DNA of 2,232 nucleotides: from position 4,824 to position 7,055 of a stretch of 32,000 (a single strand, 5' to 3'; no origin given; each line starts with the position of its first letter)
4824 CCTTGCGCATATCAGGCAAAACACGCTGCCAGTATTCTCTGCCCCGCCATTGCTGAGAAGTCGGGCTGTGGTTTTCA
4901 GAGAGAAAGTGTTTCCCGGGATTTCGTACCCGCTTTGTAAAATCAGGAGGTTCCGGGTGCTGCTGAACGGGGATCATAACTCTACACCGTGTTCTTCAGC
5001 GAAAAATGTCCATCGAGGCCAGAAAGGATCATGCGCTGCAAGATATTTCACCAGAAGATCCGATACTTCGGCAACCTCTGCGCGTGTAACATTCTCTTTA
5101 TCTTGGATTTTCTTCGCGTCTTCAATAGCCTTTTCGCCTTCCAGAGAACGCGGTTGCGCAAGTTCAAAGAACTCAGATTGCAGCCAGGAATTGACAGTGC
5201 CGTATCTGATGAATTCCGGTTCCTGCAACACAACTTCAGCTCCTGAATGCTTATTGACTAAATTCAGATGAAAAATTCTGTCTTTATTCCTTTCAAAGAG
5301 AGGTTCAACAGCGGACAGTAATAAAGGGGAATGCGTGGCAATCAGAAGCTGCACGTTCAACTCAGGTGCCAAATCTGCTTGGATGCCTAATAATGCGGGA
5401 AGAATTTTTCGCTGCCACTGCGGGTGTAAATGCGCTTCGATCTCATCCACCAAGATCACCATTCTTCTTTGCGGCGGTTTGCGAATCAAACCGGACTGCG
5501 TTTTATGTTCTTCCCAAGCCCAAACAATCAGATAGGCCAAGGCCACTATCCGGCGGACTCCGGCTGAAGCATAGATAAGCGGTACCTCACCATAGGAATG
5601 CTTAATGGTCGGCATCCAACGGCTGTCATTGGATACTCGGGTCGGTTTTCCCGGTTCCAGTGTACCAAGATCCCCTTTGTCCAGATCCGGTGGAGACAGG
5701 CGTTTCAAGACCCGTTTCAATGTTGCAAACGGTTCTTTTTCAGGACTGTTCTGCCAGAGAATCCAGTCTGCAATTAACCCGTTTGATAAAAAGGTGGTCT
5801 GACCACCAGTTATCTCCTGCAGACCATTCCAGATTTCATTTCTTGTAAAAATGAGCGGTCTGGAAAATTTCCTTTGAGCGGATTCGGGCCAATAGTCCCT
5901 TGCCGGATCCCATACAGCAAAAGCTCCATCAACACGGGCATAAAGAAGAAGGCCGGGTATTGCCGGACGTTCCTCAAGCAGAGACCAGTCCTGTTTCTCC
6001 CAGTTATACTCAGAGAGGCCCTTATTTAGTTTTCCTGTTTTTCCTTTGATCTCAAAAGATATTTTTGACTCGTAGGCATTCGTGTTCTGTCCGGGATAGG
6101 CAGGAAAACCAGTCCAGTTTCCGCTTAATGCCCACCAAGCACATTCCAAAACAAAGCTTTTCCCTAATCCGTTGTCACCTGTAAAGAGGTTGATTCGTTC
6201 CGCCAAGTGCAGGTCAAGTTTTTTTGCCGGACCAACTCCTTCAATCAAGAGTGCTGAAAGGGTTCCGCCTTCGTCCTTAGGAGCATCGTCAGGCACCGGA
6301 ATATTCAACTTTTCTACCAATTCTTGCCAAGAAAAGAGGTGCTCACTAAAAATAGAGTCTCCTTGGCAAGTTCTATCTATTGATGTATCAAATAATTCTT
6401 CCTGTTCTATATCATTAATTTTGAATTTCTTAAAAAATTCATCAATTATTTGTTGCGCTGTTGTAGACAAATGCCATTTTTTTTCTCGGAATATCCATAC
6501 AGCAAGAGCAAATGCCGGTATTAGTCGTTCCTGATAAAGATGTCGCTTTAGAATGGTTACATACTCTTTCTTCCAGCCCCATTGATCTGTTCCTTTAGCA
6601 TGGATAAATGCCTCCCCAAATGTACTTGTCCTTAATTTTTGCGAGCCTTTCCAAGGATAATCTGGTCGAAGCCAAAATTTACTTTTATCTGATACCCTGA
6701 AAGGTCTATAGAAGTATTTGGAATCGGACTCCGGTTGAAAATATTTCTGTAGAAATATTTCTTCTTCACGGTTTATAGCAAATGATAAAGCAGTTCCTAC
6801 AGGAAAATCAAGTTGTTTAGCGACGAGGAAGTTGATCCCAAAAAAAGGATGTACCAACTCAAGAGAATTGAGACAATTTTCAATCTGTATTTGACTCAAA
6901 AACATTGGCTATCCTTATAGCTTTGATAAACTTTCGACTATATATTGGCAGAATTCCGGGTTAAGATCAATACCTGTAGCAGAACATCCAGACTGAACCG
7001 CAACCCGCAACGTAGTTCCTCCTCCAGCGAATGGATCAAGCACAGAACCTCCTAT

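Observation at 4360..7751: Translationally coupled DNA methyltransferase + PtuA-like ABC ATPase + PtuB-like HNH nuclease: candidate methylation-gated Septu-like defence module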

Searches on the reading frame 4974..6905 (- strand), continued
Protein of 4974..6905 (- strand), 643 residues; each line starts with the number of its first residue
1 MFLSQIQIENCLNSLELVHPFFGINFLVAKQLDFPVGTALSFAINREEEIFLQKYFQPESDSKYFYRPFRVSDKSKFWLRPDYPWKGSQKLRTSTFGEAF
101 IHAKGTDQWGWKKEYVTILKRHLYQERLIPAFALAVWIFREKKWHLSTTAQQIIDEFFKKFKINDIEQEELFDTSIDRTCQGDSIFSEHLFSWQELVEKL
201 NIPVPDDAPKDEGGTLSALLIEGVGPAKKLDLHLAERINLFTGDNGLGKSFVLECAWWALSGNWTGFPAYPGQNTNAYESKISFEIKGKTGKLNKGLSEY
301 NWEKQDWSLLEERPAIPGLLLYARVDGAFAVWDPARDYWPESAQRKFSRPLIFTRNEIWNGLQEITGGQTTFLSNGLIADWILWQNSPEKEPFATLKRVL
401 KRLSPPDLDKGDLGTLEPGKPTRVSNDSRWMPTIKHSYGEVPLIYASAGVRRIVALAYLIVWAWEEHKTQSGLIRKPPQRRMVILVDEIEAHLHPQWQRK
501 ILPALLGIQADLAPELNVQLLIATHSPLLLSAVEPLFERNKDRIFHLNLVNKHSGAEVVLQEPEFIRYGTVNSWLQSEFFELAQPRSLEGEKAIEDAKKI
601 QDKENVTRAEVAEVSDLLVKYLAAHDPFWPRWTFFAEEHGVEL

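Call 112: search_protein_families(library=pfam, alignment_id=A7, max_evalue=0.00001)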
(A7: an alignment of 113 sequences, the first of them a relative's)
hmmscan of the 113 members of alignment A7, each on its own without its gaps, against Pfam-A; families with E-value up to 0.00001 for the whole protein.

A. member 1, L007:2373-3788:+ (471 aa): 2 families
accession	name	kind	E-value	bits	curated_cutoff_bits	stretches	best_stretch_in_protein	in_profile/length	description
PF04055.27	Radical_SAM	-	2e-11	44.8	29.5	1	181-347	1-166/166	Radical SAM superfamily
PF02310.24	B12-binding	-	3.3e-06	27.4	32.1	0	23-138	8-117/121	B12 binding domain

B. families by the number of members that match (of 113 scanned): 109 families (the first 25 are shown)
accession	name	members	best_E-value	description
PF13304.12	AAA_21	3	1.8e-21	AAA domain, putative AbiEii toxin, Type IV TA system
PF07007.17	LprI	2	3.7e-25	Lysozyme inhibitor LprI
PF05685.18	Uma2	2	1.8e-24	Putative restriction endonuclease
PF04055.27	Radical_SAM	2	2e-11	Radical SAM superfamily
PF06067.16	DUF932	2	1e-10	Domain of unknown function (DUF932)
PF13175.12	AAA_15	2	1.1e-10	AAA ATPase domain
PF11199.13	DUF2891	1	2.6e-140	Protein of unknown function (DUF2891)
PF00456.26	Transketolase_N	1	1.7e-139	Transketolase, thiamine diphosphate binding domain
PF06808.19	DctM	1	1.6e-134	Tripartite ATP-independent periplasmic transporter, DctM component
PF00202.27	Aminotran_3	1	4.3e-129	Aminotransferase class-III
PF08238.18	Sel1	1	6.4e-101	Sel1 repeat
PF00654.25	Voltage_CLC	1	2.9e-97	Voltage gated chloride channel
PF03060.21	NMO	1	5.6e-92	Nitronate monooxygenase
PF20979.2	Arginosuc_syn_C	1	7.5e-84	Arginosuccinate synthase C-terminal domain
PF00148.24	Oxidored_nitro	1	3.8e-80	Nitrogenase component 1 type Oxidoreductase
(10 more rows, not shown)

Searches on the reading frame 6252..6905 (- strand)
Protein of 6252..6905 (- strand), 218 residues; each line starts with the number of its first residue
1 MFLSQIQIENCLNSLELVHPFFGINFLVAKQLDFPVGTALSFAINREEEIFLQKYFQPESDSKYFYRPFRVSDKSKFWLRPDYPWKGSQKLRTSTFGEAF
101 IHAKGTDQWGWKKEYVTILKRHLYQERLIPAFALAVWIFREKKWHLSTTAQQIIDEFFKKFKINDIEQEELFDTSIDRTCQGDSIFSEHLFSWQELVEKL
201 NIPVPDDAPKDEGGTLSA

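Call 27: search_protein_families(library=pfam, proteins=[window:6252-6905:-], max_evalue=10)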
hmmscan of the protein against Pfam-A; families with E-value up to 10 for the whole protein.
window:6252-6905:- (218 aa): 1 family
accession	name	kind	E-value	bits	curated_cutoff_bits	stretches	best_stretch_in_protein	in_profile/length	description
PF24408.1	wHTH-Calcineurin_assc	-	1.7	9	27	0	184-199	18-35/56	wHTH-Calcineurin_assc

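Call 32: predict_structure(alignment_id=A2)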
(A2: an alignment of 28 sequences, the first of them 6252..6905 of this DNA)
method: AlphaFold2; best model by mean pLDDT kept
length: 218 residues; sequences in the alignment: 28
mean_pLDDT: 92.2   pTM: 0.88
mean pLDDT of the five models: 92.2, 91.7, 91.2, 90.6, 89.5
residues with pLDDT >= 90: 184; 70-90: 26; 50-70: 1; < 50: 7
segments of 3 or more residues with pLDDT < 50: 212-218
pLDDT, mean of each block of 10 residues (from residue 1): 94 95 97 97 95 94 94 92 92 94 93 98 95 97 94 98 98 88 86 93 87 47
secondary structure, 60 per line:
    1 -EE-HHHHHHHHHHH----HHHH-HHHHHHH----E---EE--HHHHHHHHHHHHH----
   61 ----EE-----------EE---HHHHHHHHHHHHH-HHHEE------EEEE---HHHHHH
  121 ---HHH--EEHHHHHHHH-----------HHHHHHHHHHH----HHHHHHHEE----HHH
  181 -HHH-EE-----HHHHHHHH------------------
elements in order: H5-15 H20-23 H25-31 H44-56 H83-95 E108-111 H115-120 H131-138 H150-160 H165-171 H193-200

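Call 36: fold_search(model_id=the predicted structure, library=pdb)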
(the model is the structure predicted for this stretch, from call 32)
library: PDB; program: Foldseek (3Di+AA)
matches with E <= 10: 45; with E <= 0.001: 0
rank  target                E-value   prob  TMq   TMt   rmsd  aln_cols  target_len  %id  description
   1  9nw3_2A               3.1e-01  0.04  0.13  0.15  20.9       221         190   10  Ciliary tip central pair (released 2025-07-30)
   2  2yv9_A                1.6e+00  0.03  0.18  0.15  15.0       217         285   10  Crystal structure of the CLIC homologue EXC-4 from c. elegans (released 2008-02-19)
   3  8sro_A                2.6e+00  0.10  0.20  0.40   7.0       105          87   10  FoxP3 tetramer on TTTG repeats (released 2023-10-18)
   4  5okc_A                2.6e+00  0.04  0.16  0.11  13.4       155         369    8  Crystal structure of the Ctf18-1-8 module from Ctf18-RFC (released 2017-12-20)
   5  1fok_A                4.0e+00  0.02  0.15  0.08  13.8       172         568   10  STRUCTURE OF RESTRICTION ENDONUCLEASE FOKI BOUND TO DNA (released 1997-12-03)
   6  5msm_A                4.5e+00  0.03  0.16  0.11  16.1       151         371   10  Structure of the Dcc1-Ctf8-Ctf18C Trimer (released 2017-02-15)
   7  2f5f_A                5.3e+00  0.03  0.15  0.22   9.2        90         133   17  Bacillus subtilis manganese transport regulator (MNTR) bound to manganese, AC conformation, pH 8.5 (released 2006-03-07)
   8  8jh0_B                5.3e+00  0.01  0.14  0.12  16.8       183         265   11  Crystal structure of the light-driven sodium pump IaNaR (released 2023-11-01)
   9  6cwq_B                5.3e+00  0.01  0.14  0.11  12.6       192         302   12  X-ray crystal structure of Flavobacterium johnsoniae dimanganese(II) ribonucleotide reductase beta subunit (as-isolate (released 2018-04-18)
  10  9d2j_E                5.9e+00  0.06  0.19  0.41   6.7       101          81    9  FoxP3 multimers bridge two T4G repeat DNAs (model2) (released 2025-10-29)
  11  6hlu_A                5.9e+00  0.02  0.18  0.05  16.4       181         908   13  Crystal structure of the LRR-Roc-COR domain of the Chlorobium tepidum Roco protein (released 2018-12-26)
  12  8tcm                  6.7e+00  0.03  0.14  0.11   5.9        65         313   11  Crystal Structure of modified HIV reverse transcriptase p51 domain (FPC1) with picric acid and Xanthene-1,3,6,8-tetrol b (released 2024-07-17)
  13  5ngb                  6.7e+00  0.01  0.17  0.07  15.6       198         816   12  X-Ray Diffraction Crystal Structure of the murine PI3K p110delta in complex with a pan inhibitor (released 2017-09-13)
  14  3nbp_B                7.1e+00  0.03  0.14  0.08   6.5        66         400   11  HIV-1 reverse transcriptase with aminopyrimidine inhibitor 2 (released 2010-08-18)
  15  3qip_B                7.1e+00  0.01  0.15  0.10  17.7       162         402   11  Structure of HIV-1 reverse transcriptase in complex with an RNase H inhibitor and nevirapine (released 2011-04-20)
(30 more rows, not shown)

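Call 42: search_solved_structures(query=A2, max_evalue=10)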
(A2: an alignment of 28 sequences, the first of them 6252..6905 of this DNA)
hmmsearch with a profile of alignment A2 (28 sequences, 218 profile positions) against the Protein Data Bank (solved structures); distinct sequences matched with E-value up to 10: 1.
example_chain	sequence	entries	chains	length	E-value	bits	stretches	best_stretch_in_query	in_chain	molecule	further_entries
2e66_A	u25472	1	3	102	0.47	13.3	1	144-209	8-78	Divalent-cation tolerance protein cutA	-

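Call 48: search_protein_representatives(alignment_id=A2)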
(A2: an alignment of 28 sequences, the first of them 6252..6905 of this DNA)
Query: 28 sequences, 218 profile positions. Proteins with E-value up to 0.001 (for the whole library): 302; up to 1e-10: 192; up to 1e-30: 117. The best 150 are listed.
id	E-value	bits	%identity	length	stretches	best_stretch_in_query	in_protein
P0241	2.7e-83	295.3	-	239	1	1-217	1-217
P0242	4.1e-81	288.2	-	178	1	1-177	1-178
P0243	2.2e-80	285.8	-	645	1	1-213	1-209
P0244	8.8e-78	277.3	-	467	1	1-218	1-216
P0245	2.7e-75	269.2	-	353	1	1-218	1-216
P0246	1.2e-74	267.0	-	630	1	1-218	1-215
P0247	5.3e-74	264.9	-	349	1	1-217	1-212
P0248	1.1e-73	263.8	-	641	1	1-217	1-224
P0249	1.0e-70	254.2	-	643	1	1-217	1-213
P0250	1.0e-70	254.2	-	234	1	1-216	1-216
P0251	1.9e-70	253.3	-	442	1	2-217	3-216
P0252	2.0e-68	246.7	-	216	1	1-201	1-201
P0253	2.2e-68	246.5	-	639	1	1-212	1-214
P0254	5.1e-68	245.4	-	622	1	2-217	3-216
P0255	1.2e-67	244.2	-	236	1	1-211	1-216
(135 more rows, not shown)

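Call 58: fold_search(model_id=the predicted structure, library=viral)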
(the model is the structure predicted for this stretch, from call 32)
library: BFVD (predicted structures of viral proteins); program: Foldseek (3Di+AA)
matches with E <= 10: 48; with E <= 0.001: 0
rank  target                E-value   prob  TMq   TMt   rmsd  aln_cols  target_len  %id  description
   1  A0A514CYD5            6.5e-01  0.08  0.20  0.25  14.4       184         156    9  (no name in the UniProt tables at hand)
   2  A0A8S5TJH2            6.9e-01  0.08  0.21  0.13  17.2       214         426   13  Uncharacterized protein [Siphoviridae sp. ctgmM3]
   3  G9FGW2                1.6e+00  0.04  0.19  0.20  22.4       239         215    9  Uncharacterized protein [Rhodococcus phage RRH1]
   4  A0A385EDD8            1.6e+00  0.03  0.12  0.17  12.6       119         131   13  Uncharacterized protein [Caulobacter phage CcrSC]
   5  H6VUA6                1.7e+00  0.02  0.13  0.12  17.5       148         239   11  DNMP kinase [Escherichia phage phiKT]
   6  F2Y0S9                2.1e+00  0.01  0.15  0.14  18.8       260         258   12  (no name in the UniProt tables at hand)
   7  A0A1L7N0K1            2.3e+00  0.02  0.12  0.18  13.1       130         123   11  Phage protein [Ralstonia phage RP12]
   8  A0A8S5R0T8            2.3e+00  0.01  0.13  0.09  17.7       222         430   11  Uncharacterized protein [Inoviridae sp. ct1ro12]
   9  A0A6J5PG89            2.8e+00  0.01  0.09  0.08  19.7       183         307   12  6-hydroxymethylpterin diphosphokinase MptE-like [uncultured Caudovirales phage]
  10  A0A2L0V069            3.1e+00  0.02  0.14  0.10  13.7       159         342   11  Uncharacterized protein [Agrobacterium phage Atu_ph07]
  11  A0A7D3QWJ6            3.7e+00  0.01  0.12  0.09  19.2       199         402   12  Uncharacterized protein [Fadolivirus FV1/VV64]
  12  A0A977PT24            4.4e+00  0.02  0.19  0.08  21.4       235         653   11  Uncharacterized protein [Arthrobacter phage Shambre1]
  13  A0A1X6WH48            4.4e+00  0.01  0.15  0.14  18.6       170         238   11  (no name in the UniProt tables at hand)
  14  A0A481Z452            4.4e+00  0.01  0.15  0.18  13.0       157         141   13  Uncharacterized protein [Pithovirus LCPAC101]
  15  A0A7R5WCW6            4.6e+00  0.01  0.15  0.12  16.3       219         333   11  ribonucleoside-diphosphate reductase [Diachasmimorpha longicaudata entomopoxvirus]
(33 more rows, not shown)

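Call 85: search_dna_similar(query=window:6252-6905:-, collection=phages, mode=protein, max_evalue=0.001)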
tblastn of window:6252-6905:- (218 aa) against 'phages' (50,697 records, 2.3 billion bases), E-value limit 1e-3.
No match.
